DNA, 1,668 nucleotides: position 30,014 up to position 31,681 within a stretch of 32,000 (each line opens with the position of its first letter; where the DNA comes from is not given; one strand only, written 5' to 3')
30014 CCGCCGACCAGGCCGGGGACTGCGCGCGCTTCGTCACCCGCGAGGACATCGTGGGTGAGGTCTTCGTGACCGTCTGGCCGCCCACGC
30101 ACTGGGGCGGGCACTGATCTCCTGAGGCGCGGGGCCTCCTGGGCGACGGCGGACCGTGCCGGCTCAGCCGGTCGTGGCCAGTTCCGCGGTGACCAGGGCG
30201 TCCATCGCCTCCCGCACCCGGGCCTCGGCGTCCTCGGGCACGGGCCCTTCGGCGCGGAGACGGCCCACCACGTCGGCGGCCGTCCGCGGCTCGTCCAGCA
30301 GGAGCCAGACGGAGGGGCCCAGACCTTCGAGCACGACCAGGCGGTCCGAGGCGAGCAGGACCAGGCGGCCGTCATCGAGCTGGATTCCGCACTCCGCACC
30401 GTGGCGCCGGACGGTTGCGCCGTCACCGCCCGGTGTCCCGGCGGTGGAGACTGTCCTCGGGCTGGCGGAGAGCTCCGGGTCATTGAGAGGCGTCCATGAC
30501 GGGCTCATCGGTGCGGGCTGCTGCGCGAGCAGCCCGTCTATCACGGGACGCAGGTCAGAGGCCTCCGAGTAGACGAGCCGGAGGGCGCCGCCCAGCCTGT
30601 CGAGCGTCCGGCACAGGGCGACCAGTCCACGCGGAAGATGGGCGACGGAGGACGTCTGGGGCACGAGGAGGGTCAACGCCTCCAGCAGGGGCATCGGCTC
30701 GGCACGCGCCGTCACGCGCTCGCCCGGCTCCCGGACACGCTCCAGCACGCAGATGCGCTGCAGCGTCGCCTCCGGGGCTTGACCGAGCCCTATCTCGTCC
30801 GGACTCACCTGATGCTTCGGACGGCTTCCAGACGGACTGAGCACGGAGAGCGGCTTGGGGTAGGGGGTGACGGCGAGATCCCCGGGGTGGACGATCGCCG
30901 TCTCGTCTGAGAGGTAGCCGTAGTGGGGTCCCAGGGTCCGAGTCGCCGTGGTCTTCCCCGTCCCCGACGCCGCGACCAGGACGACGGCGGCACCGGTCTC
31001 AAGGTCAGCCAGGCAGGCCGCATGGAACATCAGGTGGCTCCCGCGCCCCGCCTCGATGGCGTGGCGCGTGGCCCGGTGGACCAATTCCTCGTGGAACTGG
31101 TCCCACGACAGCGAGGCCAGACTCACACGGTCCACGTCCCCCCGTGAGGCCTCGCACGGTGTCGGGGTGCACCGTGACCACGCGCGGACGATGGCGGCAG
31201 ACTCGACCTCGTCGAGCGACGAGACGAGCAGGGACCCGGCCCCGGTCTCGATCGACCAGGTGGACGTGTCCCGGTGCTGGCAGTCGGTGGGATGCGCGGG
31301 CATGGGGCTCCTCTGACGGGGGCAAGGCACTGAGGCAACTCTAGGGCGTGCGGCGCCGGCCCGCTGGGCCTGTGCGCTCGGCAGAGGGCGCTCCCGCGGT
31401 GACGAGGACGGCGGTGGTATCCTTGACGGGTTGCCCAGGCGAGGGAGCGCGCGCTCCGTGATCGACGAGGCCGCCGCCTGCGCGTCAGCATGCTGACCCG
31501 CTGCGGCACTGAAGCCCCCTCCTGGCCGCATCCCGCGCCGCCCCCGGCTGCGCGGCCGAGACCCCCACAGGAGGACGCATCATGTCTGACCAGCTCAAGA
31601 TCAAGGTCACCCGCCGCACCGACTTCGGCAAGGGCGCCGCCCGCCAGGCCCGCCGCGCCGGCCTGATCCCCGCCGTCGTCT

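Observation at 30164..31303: Orphan single-polypeptide fusion of an HPr-kinase-like P-loop domain and a PqqD/RRE-like peptide-binding domain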

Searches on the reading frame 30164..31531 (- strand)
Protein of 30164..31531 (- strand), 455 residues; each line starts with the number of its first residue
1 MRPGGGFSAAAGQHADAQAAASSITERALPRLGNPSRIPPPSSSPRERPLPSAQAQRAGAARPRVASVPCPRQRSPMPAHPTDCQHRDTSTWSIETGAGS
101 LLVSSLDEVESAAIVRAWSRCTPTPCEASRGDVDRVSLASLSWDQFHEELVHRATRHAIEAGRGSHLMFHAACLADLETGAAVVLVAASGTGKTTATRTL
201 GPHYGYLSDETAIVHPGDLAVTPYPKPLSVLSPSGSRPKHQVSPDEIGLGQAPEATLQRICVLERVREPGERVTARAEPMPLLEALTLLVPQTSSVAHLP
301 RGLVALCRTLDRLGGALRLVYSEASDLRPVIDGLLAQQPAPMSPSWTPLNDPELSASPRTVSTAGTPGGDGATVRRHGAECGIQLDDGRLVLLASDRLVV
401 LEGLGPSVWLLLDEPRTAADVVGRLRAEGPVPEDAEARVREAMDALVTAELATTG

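Call 4: search_protein_families(library=pfam, proteins=[window:30164-31303:-], max_evalue=10)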
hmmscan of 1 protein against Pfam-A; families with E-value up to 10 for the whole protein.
window:30164-31303:- (379 aa): 4 families
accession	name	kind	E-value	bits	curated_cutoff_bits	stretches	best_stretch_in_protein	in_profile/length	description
PF05402.18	PqqD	-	3.7e-07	30.8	23.4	1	314-375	2-66/67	Coenzyme PQQ synthesis protein D (PqqD)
PF13191.12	AAA_16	-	0.068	14.1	32.6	1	86-127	4-47/167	AAA ATPase domain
PF18603.7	LAL_C2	-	0.077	13.7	29.4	1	337-370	40-73/78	L-amino acid ligase C-terminal domain 2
PF13401.12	AAA_22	-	0.17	12.7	27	1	104-125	5-26/130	AAA domain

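Call 5: search_protein_families(library=ncbifam, proteins=[window:30164-31303:-], max_evalue=10)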
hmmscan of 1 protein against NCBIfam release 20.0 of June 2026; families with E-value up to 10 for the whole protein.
window:30164-31303:- (379 aa): 8 families
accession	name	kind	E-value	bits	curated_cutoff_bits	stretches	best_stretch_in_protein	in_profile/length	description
TIGR04352.1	HprK_rel_A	equivalog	5.4e-09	35.5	200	1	88-154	94-159/280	HprK-related kinase A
TIGR04248.1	SCM_PqqD_rel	equivalog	0.00027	21.1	100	1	324-377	28-82/84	SynChlorMet cassette protein ScmD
TIGR04249.1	SCM_chp_ScmC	equivalog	0.00028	20.3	125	1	75-142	113-176/292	SynChlorMet cassette protein ScmC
TIGR03859.1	PQQ_PqqD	equivalog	0.0038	17.1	46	1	314-371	18-75/81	pyrroloquinoline quinone biosynthesis peptide chaperone PqqD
TIGR01189.1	ccmA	equivalog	0.0047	16.6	131.6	1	82-124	5-46/198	heme ABC exporter ATP-binding protein CcmA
TIGR01277.1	thiQ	equivalog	0.029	14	245.05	1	101-182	21-102/213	thiamine ABC transporter ATP-binding protein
NF010061.0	PRK13538.1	equivalog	0.16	11.4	195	1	82-124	10-51/211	cytochrome c biogenesis heme-transporting ATPase CcmA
NF033530.1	lasso_PqqD_Strm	exception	1.1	9.5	70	1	333-375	34-77/78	lasso peptide biosynthesis PqqD family chaperone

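Call 10: search_protein_families(library=pfam, proteins=[window:30164-31531:-], max_evalue=0.001)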
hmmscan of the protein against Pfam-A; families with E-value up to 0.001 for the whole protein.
window:30164-31531:- (455 aa): 1 family
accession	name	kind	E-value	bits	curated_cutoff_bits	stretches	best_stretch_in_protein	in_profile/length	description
PF05402.18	PqqD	-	5.6e-07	30.2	23.4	1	390-451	2-66/67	Coenzyme PQQ synthesis protein D (PqqD)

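Call 12: find_homologous_proteins(query=window:30164-31303:-, max_evalue=0.001)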
Query window:30164-31303:- (379 aa): 206 proteins with E <= 0.001 among 8000 candidates; the best 120 are listed.
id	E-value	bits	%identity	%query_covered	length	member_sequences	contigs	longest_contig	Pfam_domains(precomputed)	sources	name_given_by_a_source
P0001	5.6e-244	827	100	100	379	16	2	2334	PF27840.1,PF05402.19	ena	-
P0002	7.9e-219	744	89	99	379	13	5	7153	PF27840.1,PF05402.19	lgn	-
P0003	1.7e-216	736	89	99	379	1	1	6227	PF27840.1,PF05402.19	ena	-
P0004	1.1e-165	569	73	96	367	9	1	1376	PF27840.1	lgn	-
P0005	2.1e-159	549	68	100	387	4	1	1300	PF27840.1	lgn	-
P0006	4.8e-134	465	59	98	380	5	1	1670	PF27840.1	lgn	-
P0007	2.2e-125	437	62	98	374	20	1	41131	PF27840.1,PF05402.19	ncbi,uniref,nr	ncbi:PqqD family peptide modification chaperone [Micrococcus luteus]|uniref:PqqD family peptide modi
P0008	7.9e-125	435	63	98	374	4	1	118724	PF27840.1,PF05402.19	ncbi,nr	ncbi:PqqD family peptide modification chaperone [Kaistella montana]|nr:PqqD family peptide modificat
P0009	1.5e-124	434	62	98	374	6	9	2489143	PF27840.1,PF05402.19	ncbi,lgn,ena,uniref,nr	ncbi:PqqD family peptide modification chaperone [Micrococcus luteus]|uniref:PqqD family peptide modi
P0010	4.2e-124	432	55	99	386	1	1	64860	PF27840.1,PF05402.19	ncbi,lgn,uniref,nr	ncbi:PqqD family peptide modification chaperone [Micrococcus sp.]|uniref:PqqD family peptide modific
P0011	1.3e-123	431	62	100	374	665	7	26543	PF27840.1,PF05402.19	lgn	-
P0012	5.1e-123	429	60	98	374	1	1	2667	PF27840.1,PF05402.19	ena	-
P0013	1.0e-122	428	59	97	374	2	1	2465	PF27840.1,PF05402.19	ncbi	-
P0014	6.4e-122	425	61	100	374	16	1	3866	PF27840.1,PF05402.19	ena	-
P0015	1.9e-121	424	60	100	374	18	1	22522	PF27840.1,PF05402.19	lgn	-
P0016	7.4e-121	422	59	99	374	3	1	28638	PF27840.1,PF05402.19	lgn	-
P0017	7.8e-121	422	61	97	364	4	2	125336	PF18603.8,PF27840.1,PF05402.19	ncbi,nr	ncbi:PqqD family peptide modification chaperone [Micrococcus luteus]|nr:PqqD family peptide modifica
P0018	1.2e-120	421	62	97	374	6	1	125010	PF27840.1,PF05402.19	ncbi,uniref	ncbi:PqqD family peptide modification chaperone [Micrococcus luteus]|uniref:PqqD family peptide modi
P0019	1.9e-120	420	59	93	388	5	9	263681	PF27840.1,PF05402.19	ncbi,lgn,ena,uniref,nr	ncbi:PqqD family peptide modification chaperone [Micrococcus luteus]|uniref:PqqD family peptide modi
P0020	2.9e-120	420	57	100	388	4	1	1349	PF27840.1,PF05402.19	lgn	-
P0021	6.0e-120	419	57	98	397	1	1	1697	PF27840.1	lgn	-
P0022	7.1e-120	419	60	97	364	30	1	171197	PF27840.1,PF05402.19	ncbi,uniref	ncbi:PqqD family peptide modification chaperone [Micrococcus luteus]|uniref:PqqD family peptide modi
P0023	7.7e-120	418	59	100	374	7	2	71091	PF27840.1,PF05402.19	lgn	-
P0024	8.0e-120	418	59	98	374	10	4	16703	PF27840.1,PF05402.19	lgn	-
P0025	8.0e-120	418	60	98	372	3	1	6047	PF27840.1,PF05402.19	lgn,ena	-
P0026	1.3e-119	418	59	98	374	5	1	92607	PF27840.1,PF05402.19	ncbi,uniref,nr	ncbi:PqqD family peptide modification chaperone [Micrococcus sp. Mcc89]|uniref:PqqD family peptide m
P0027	1.5e-119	417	58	97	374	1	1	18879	PF27840.1,PF05402.19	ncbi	-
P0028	4.3e-119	416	57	98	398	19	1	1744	PF27840.1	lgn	-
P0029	5.3e-119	416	61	98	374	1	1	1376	PF27840.1,PF05402.19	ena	-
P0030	2.0e-118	414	59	100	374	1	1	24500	PF27840.1,PF05402.19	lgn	-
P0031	4.1e-118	413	58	100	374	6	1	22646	PF27840.1,PF05402.19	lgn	-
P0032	5.1e-117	409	58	100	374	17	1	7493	PF27840.1,PF05402.19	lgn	-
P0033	6.4e-116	405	56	100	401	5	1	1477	PF27840.1,PF05402.19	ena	-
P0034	1.0e-114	402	58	98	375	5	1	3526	PF27840.1,PF05402.19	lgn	-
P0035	5.5e-111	389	56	93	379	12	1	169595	PF27840.1,PF05402.19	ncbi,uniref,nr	ncbi:hypothetical protein NJC10_05325 [Micrococcus sp. M4NT]|uniref:PqqD family protein n=1 Tax=Micr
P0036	6.5e-110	386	56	100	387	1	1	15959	PF27840.1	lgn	-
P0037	9.1e-110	385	56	92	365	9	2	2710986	PF27840.1,PF05402.19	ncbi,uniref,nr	ncbi:PqqD family peptide modification chaperone [Micrococcus endophyticus]|uniref:PqqD family peptid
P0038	1.4e-108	381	56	100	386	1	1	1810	PF27840.1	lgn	-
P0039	4.8e-108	380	56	100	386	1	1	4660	PF27840.1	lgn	-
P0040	6.9e-108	379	59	90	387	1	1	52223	PF27840.1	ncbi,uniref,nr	ncbi:hypothetical protein NWP10_00395 [Micrococcus sp. HG099]|uniref:hypothetical protein n=1 Tax=Mi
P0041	1.0e-107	378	58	90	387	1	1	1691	PF27840.1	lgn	-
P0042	1.0e-107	378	56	93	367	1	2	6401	PF27840.1,PF05402.19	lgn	-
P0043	1.6e-107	378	58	95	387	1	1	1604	PF27840.1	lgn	-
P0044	1.7e-107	378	58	95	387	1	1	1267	PF27840.1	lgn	-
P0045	8.7e-107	375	56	93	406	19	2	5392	PF27840.1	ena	-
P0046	2.9e-106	374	54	90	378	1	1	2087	PF27840.1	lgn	-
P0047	2.9e-106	374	55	90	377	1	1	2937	PF27840.1,PF05402.19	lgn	-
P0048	1.8e-105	371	54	94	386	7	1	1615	PF27840.1,PF05402.19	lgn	-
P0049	4.2e-105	370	57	90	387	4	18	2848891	PF27840.1,PF05402.19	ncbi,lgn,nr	ncbi:hypothetical protein FDF08_12135 [Micrococcus luteus]|nr:hypothetical protein FDF08_12135 [Micr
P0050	1.0e-104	369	57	95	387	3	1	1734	PF27840.1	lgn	-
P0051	2.7e-104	367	54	95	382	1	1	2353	PF27840.1,PF05402.19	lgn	-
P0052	7.4e-104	366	55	94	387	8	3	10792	PF27840.1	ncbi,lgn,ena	-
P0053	9.5e-102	359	55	91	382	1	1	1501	PF27840.1,PF05402.19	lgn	-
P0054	5.5e-89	317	59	74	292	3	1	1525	PF27840.1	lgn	-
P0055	5.1e-88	314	50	92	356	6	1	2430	PF27840.1,PF05402.19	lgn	-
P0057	8.2e-71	257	61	59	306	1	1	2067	PF27840.1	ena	-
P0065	1.1e-59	221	41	94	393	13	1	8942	PF27840.1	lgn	-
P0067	2.3e-58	216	41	93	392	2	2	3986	PF27840.1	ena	-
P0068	8.0e-57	211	37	94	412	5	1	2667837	PF05402.19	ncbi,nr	ncbi:PqqD family protein [Neomicrococcus aestuarii]|nr:PqqD family protein [Neomicrococcus aestuarii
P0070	1.5e-56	210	44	86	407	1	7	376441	PF27840.1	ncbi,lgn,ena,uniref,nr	ncbi:hypothetical protein [Kocuria palustris]|uniref:hypothetical protein n=1 Tax=Kocuria palustris 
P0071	4.3e-55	205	38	93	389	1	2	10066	PF27840.1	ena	-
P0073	1.8e-53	200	38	92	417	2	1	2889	PF27840.1,PF05402.19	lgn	-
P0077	1.5e-48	184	36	92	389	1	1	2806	PF27840.1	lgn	-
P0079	1.1e-42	164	39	78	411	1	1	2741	PF27840.1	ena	-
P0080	5.1e-42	162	41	72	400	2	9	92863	PF27840.1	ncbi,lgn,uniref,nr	ncbi:hypothetical protein E4U03_01435 [Rothia nasimurium]|uniref:Serine kinase n=1 Tax=Rothia nasimu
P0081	6.4e-42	162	39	72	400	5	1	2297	PF27840.1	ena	-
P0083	7.6e-41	158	37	93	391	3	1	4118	PF27840.1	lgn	-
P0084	9.5e-41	158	38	81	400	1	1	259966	PF27840.1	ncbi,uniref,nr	ncbi:hypothetical protein [Rothia nasimurium]|uniref:hypothetical protein n=1 Tax=Rothia nasimurium 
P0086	5.7e-40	156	40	72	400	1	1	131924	PF27840.1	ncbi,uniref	ncbi:hypothetical protein ACFP6B_01480 [Rothia nasimurium]|uniref:hypothetical protein n=1 Tax=Rothi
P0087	4.7e-39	153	40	72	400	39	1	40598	PF27840.1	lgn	-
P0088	5.4e-39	152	40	78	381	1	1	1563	PF27840.1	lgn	-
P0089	1.0e-38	151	37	73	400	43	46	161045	PF27840.1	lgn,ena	-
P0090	2.1e-38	150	39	72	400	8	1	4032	PF27840.1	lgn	-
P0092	2.2e-38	150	39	72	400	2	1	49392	PF27840.1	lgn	-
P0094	5.3e-38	149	40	72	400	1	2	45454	PF27840.1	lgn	-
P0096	1.4e-37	148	39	72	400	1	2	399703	PF27840.1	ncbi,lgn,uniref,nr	ncbi:MAG: hypothetical protein Q4A03_06165 [Rothia sp. (in: high G+C Gram-positive bacteria)]|uniref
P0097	1.5e-37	148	36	74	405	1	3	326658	PF27840.1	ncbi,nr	ncbi:MAG: hypothetical protein SPI83_02680 [Rothia sp. (in: high G+C Gram-positive bacteria)]|nr:hyp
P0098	1.9e-37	147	46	56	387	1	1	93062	PF27840.1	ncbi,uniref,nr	ncbi:hypothetical protein [Kocuria sp.]|uniref:hypothetical protein n=1 Tax=Kocuria sp. TaxID=187132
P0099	2.9e-37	147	38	74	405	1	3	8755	PF27840.1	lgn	-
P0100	3.9e-37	146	37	81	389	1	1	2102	PF27840.1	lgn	-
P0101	5.5e-37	146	48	47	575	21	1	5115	PF27840.1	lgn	-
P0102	1.5e-36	144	37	84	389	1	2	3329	PF27840.1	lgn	-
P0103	2.8e-36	143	36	86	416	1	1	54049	-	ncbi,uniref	ncbi:ATP-binding protein [Arthrobacter sp. CC3]|uniref:ATP-binding protein n=1 Tax=Arthrobacter sp. 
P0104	3.1e-36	143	36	78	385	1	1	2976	PF27840.1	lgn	-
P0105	4.4e-36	143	37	79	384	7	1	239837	PF27840.1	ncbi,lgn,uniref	ncbi:hypothetical protein [Rothia sp. P4278]|uniref:hypothetical protein n=1 Tax=Rothia sp. P4278 Ta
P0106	4.6e-36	143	47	50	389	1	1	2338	PF27840.1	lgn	-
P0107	7.3e-36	142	50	51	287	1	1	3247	PF27840.1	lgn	-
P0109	2.2e-35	141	40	81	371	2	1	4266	PF05402.19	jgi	jgi:hypothetical protein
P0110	2.4e-35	140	48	47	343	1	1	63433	PF27840.1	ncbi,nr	ncbi:hypothetical protein PE182_11000, partial [Kocuria rhizophila]|nr:hypothetical protein [Kocuria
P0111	3.1e-35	140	36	77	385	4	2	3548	PF27840.1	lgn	-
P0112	6.2e-35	139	34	87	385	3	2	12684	PF27840.1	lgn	-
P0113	8.1e-35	139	43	60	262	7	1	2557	PF27840.1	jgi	jgi:hypothetical protein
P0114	1.8e-34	137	38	78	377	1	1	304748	PF27840.1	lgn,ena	-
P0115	5.3e-34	136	40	81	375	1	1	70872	PF27840.1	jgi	jgi:hypothetical protein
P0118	1.3e-32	131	45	53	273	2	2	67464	PF27840.1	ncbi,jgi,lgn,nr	ncbi:MAG: hypothetical protein JWR90_1246 [Marmoricola sp.]|jgi:hypothetical protein|nr:hypothetical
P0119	2.4e-32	130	39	80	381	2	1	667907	PF27840.1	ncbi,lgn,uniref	ncbi:ATP-binding cassette domain-containing protein [Agromyces sp. ZXT2-3]|uniref:ATP-binding casset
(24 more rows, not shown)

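Call 15: find_related_loci(query=A1, collection=genome_contigs, flank=8000)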
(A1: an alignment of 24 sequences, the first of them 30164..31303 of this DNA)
Query A1 (379 aa) in genome_contigs; peptide patterns used: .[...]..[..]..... (x = any residue, [..] = any of these).
284 stretches matched a pattern; 192 encode a relative of the query (tblastn E <= 1e-3); the best 80 are kept; 80 distinct loci.
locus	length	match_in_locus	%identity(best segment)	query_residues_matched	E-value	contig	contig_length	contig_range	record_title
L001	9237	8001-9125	55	5-378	6e-127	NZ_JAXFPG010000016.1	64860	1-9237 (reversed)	MAG: Micrococcus sp. isolate SUG2227 k141_567514, whole genome shotgun sequence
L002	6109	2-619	91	84-289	2e-117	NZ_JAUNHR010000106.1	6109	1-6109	MAG: Micrococcus sp. isolate S28M_Sa_42 NODE_3450_length_6109_cov_14.562438, whole genome shotgun sequence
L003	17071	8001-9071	55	18-370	1e-104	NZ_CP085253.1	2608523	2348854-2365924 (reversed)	Micrococcus antarcticus strain ABH-515 chromosome, complete genome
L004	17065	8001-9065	52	13-371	3e-92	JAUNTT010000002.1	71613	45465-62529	MAG: Micrococcus sp. isolate S5R_Sa_31 NODE_156_length_71613_cov_14.034154, whole genome shotgun sequence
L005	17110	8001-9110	60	4-373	6e-136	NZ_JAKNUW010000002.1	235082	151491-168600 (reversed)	Micrococcus lacusdianchii strain JXJ CY 30 NODE_2, whole genome shotgun sequence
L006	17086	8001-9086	45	14-371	2e-69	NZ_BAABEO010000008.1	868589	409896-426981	Arthrobacter ginkgonis strain JCM 30742 sequence08, whole genome shotgun sequence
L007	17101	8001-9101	39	14-371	2e-61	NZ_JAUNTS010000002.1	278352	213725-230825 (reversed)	MAG: Kocuria sp. isolate S5R_Sa_28 NODE_10_length_278352_cov_189.962687, whole genome shotgun sequence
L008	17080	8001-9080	38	14-371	5e-58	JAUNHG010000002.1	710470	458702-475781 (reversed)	MAG: Kocuria sp. isolate S28M_Sa_16 NODE_2_length_710470_cov_213.384302, whole genome shotgun sequence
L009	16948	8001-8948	42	75-371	1e-56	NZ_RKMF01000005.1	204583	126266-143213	Kocuria soli strain M5W7-7 Scaffold5_1, whole genome shotgun sequence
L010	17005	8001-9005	44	5-333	5e-55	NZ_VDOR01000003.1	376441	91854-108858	Kocuria palustris strain DE0549 NODE_3_length_376441_cov_58.440507, whole genome shotgun sequence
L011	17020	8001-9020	37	41-372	9e-48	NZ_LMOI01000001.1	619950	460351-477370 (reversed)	Arthrobacter sp. Leaf137 contig_1, whole genome shotgun sequence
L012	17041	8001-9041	36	41-379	8e-46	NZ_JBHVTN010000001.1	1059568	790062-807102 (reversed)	Pseudarthrobacter sp. NPDC058119 NPDC058119_T29_E5.ctg-0001, whole genome shotgun sequence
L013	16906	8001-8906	38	60-375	1e-45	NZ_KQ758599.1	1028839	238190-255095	Pseudarthrobacter enclensis strain NIO-1008 Scaffold1, whole genome shotgun sequence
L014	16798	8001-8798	41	72-345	3e-45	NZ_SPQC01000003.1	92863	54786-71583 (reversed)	Rothia nasimurium strain irhom_31 NODE_3_length_92863_cov_17.5841, whole genome shotgun sequence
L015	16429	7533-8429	37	41-333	4e-45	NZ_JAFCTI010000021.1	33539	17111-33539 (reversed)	Pseudarthrobacter sp. DSP2-3-2b1 NODE_22_length_33539_cov_14.102833, whole genome shotgun sequence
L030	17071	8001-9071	35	37-379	3e-42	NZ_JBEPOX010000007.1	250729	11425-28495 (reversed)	Arthrobacter sp. UYEF36 Ga0502934_07, whole genome shotgun sequence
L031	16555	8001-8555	54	72-260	2e-42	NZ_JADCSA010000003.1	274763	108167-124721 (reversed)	Nocardioides malaquae strain Y6 NODE_3_length_274763_cov_182.837, whole genome shotgun sequence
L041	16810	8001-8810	37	72-349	2e-41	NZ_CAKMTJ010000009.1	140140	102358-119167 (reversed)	Rothia nasimurium strain 15QC2CO, whole genome shotgun sequence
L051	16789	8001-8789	39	72-342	3e-40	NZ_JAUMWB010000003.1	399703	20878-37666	MAG: Rothia sp. (in: high G+C Gram-positive bacteria) isolate S13M_Sa_13 NODE_3_length_399703_cov_164.622823, whole geno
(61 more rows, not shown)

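Call 22: search_protein_families(library=pfam, proteins=[L011:9128-10693:+, L011:10593-11606:+, L011:7558-7830:+, L011:6914-7555:+, L030:6039-6647:-, L030:10797-11510:-, L003:6844-7767:-, L007:4958-5947:+, L011:7854-9047:+, L007:6028-6702:-], max_evalue=0.01)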
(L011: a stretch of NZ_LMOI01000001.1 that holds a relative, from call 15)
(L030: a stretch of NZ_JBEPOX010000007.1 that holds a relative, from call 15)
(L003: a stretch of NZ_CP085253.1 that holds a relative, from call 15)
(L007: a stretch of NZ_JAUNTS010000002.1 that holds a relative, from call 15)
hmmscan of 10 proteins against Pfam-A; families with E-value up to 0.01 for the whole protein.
L011:9128-10693:+ (521 aa): 6 families
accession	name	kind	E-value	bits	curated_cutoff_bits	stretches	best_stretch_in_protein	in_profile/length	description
PF10609.15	ParA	-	6.5e-08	32.7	27.1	1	298-468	4-174/246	NUBPL iron-transfer P-loop NTPase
PF13614.12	AAA_31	-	1.5e-07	32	27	1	299-459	3-169/177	AAA domain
PF01656.29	CbiA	-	4.6e-06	27.1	25.4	1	301-407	2-54/125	CobQ/CobB/MinD/ParA nucleotide binding domain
PF02706.20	Wzz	-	1.7e-05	25.5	25.5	1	14-102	3-91/91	Chain length determinant protein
PF13807.11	GNVR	-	8.6e-05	22.8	27.7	1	179-225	37-81/82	G-rich domain on putative tyrosine kinase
PF09140.17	MipZ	-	0.0016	18.2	20.7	1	299-342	2-45/262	ATPase MipZ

L011:10593-11606:+ (337 aa): 1 family
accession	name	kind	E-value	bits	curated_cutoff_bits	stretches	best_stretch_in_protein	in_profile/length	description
PF14907.12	NTP_transf_5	-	1.4e-08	35.1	31.2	1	61-193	65-193/249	Uncharacterised nucleotidyltransferase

L011:7558-7830:+ (90 aa): 1 family
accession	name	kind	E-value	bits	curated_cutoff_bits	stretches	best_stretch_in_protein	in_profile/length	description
PF05402.18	PqqD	-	5e-11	43.2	23.4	1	20-84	3-67/67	Coenzyme PQQ synthesis protein D (PqqD)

L011:6914-7555:+ (213 aa): 0 families

L030:6039-6647:- (202 aa): 1 family
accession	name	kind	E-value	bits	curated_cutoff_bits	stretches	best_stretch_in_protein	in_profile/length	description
PF01451.26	LMWPc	-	2.5e-22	80.1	23.2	1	15-123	1-111/144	Low molecular weight phosphotyrosine protein phosphatase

L030:10797-11510:- (237 aa): 1 family
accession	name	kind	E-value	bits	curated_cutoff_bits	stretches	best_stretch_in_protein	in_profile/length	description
PF10502.14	Peptidase_S26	-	7.5e-30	104.5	22.9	1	14-228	3-168/168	Signal peptidase, peptidase S26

L003:6844-7767:- (307 aa): 3 families
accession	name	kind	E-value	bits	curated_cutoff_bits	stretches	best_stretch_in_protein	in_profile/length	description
PF00535.33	Glycos_transf_2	-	1.9e-12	47.9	23.3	1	11-144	1-132/168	Glycosyl transferase family 2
PF13641.12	Glyco_tranf_2_3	-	4.4e-06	27.3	27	1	56-231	56-211/230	Glycosyltransferase like family 2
PF12804.13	NTP_transf_3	-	4.8e-05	24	27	1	41-131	43-134/160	MobA-like NTP transferase domain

L007:4958-5947:+ (329 aa): 1 family
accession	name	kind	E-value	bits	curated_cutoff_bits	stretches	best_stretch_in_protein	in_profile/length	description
PF02104.20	SURF1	-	1e-35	124.4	23.4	1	27-230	4-205/205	SURF1 family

L011:7854-9047:+ (397 aa): 1 family
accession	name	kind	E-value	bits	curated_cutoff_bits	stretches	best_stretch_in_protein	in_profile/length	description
PF05402.18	PqqD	-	0.0003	21.5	23.4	1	332-393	4-67/67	Coenzyme PQQ synthesis protein D (PqqD)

L007:6028-6702:- (224 aa): 0 families
